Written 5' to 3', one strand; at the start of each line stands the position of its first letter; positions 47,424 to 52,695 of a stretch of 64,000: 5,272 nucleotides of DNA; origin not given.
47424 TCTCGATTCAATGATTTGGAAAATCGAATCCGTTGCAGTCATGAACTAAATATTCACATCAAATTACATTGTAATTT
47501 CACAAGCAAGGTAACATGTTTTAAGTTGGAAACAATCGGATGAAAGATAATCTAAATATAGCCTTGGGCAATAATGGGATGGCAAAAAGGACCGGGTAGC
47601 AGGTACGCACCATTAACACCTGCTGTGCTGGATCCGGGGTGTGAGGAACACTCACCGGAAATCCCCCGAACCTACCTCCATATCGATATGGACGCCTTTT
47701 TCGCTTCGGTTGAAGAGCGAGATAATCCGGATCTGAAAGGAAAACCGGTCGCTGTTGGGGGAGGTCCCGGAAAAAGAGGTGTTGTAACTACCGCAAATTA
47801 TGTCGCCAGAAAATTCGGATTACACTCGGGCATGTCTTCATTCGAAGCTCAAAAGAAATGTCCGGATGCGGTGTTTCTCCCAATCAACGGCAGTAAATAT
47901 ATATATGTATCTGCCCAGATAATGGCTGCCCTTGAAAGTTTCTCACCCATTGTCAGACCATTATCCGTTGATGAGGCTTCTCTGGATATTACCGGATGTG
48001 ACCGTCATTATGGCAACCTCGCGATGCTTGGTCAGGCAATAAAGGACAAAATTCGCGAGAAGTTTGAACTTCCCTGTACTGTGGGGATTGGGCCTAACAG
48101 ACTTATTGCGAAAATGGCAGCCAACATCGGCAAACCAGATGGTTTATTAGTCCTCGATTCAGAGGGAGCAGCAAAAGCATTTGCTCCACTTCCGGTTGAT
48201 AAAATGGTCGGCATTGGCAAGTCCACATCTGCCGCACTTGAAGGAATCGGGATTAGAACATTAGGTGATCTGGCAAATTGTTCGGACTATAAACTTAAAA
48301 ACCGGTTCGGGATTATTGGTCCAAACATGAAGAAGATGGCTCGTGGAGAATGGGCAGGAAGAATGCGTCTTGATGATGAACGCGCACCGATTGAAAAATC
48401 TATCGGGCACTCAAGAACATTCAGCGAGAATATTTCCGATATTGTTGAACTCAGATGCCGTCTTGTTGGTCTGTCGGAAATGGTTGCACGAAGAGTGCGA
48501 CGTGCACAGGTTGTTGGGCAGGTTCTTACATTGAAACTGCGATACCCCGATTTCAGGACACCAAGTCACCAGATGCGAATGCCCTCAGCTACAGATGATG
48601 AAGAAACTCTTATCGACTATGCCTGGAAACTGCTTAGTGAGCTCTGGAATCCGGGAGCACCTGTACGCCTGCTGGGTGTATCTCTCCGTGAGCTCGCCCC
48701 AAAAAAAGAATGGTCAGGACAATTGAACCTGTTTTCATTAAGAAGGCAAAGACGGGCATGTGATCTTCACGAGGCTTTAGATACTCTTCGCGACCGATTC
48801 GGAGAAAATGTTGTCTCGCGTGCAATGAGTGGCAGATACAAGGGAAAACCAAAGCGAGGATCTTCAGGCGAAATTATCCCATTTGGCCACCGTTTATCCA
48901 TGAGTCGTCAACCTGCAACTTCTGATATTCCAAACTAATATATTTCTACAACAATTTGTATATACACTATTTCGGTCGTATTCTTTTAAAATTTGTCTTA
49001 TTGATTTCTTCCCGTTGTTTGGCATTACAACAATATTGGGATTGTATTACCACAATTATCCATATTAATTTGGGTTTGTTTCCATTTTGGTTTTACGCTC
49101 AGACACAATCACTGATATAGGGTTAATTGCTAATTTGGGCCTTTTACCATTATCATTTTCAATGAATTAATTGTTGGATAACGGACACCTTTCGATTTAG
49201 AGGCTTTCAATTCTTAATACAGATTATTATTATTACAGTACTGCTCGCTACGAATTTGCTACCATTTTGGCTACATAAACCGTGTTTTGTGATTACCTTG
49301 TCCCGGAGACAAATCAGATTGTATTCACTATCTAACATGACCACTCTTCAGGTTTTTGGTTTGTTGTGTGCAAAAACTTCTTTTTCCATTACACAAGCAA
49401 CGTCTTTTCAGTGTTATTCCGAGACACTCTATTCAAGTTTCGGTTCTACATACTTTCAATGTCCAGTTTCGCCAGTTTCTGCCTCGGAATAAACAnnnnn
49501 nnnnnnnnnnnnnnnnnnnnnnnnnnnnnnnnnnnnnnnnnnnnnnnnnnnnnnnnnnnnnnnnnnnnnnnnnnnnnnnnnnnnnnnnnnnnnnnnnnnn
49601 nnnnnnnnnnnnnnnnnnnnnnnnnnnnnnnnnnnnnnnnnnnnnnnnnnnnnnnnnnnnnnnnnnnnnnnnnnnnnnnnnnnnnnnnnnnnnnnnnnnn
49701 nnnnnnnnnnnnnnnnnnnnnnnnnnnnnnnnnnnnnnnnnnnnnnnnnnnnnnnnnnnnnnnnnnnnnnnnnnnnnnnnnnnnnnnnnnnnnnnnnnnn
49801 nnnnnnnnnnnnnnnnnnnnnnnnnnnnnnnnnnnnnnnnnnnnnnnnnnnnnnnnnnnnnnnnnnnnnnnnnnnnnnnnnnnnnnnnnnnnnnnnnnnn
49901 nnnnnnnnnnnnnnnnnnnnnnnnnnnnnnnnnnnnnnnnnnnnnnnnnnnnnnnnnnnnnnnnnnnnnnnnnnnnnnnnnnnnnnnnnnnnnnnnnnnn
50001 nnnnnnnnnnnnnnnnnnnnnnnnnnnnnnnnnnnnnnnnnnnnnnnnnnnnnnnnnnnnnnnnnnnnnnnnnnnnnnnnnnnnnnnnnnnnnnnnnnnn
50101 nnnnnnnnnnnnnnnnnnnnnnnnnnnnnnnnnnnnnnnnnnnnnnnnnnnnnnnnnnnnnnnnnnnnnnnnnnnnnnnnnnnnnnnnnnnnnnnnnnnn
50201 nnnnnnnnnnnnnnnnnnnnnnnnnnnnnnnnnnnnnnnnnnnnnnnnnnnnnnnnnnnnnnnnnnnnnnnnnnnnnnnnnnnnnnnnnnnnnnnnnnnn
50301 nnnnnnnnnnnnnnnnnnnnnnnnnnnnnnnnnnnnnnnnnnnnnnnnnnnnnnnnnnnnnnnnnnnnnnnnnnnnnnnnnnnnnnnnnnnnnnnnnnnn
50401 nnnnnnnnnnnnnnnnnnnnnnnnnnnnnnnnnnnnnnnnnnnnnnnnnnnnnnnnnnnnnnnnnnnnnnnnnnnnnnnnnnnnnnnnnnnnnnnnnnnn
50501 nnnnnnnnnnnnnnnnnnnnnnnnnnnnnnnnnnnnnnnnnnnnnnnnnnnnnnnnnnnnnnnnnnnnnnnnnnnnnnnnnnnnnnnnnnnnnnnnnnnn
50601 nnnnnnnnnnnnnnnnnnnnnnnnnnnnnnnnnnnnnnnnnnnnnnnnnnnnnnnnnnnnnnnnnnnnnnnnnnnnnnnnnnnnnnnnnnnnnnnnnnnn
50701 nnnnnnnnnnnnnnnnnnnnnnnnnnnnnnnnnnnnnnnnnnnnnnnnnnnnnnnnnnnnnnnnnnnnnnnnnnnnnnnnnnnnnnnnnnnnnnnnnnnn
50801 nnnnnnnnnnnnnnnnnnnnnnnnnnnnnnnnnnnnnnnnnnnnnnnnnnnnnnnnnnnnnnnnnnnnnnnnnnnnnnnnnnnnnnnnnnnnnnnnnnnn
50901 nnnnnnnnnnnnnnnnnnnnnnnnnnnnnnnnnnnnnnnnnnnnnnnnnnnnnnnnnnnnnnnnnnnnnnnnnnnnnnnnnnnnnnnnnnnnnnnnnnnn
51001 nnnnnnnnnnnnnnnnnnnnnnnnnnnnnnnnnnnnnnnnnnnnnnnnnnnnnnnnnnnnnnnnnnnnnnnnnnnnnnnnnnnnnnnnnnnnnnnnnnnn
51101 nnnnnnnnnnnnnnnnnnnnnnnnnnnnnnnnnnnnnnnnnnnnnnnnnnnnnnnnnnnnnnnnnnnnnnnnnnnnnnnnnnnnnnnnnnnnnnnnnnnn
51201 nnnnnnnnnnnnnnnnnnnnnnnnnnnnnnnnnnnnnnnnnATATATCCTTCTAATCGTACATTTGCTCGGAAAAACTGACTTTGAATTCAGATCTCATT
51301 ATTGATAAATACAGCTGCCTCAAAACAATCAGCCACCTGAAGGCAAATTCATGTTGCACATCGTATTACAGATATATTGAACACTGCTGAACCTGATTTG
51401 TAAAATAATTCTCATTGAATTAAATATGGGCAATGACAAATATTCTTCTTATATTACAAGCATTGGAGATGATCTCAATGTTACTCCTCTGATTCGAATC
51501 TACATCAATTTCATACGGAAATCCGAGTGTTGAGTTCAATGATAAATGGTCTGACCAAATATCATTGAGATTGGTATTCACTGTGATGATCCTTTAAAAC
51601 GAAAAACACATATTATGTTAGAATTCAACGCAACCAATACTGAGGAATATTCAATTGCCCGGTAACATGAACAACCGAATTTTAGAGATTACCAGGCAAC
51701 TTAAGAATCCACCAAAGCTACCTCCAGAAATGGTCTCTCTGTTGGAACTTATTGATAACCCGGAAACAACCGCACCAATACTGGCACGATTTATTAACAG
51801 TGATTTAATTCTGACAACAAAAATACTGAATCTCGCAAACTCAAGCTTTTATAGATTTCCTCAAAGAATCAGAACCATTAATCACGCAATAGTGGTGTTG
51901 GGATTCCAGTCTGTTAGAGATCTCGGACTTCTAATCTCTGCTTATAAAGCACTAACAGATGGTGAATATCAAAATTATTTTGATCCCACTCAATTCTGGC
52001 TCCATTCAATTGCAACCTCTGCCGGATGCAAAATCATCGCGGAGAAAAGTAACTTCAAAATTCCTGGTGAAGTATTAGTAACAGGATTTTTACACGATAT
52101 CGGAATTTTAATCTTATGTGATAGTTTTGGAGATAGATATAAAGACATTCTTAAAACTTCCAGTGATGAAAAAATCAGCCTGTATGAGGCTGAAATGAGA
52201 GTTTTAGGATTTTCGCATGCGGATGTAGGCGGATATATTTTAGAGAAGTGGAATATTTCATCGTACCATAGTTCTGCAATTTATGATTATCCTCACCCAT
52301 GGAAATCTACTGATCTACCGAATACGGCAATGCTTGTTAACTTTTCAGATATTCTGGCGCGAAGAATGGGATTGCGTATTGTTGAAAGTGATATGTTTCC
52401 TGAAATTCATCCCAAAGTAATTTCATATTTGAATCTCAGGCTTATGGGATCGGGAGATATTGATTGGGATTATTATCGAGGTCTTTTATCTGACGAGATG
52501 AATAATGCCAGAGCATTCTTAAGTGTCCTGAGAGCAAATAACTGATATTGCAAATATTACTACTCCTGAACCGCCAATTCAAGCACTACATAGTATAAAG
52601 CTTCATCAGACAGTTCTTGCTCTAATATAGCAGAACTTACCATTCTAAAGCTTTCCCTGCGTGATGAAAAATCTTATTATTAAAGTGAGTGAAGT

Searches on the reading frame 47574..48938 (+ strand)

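Call 61: search_protein_families(library=pfam, proteins=[window:47574-48938:+], max_evalue=0.00001)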
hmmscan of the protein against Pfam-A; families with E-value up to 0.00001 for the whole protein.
window:47574-48938:+ (454 aa): 2 families
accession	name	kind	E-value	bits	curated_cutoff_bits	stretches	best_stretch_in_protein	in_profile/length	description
PF00817.25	IMS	-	6e-49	166.2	23.2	1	37-184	1-148/148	impB/mucB/samB family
PF11799.13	IMS_C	-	1.5e-29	103.1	20.7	1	275-385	2-108/109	impB/mucB/samB family C-terminal domain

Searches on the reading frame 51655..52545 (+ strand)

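Call 61: search_protein_families(library=pfam, proteins=[window:51655-52545:+], max_evalue=0.00001)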
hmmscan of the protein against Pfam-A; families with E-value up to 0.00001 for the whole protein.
window:51655-52545:+ (296 aa): 1 family
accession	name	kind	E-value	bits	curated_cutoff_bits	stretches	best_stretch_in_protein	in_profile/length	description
PF08668.18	HDOD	-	2.1e-48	164.9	22.9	1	20-209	2-190/196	HDOD domain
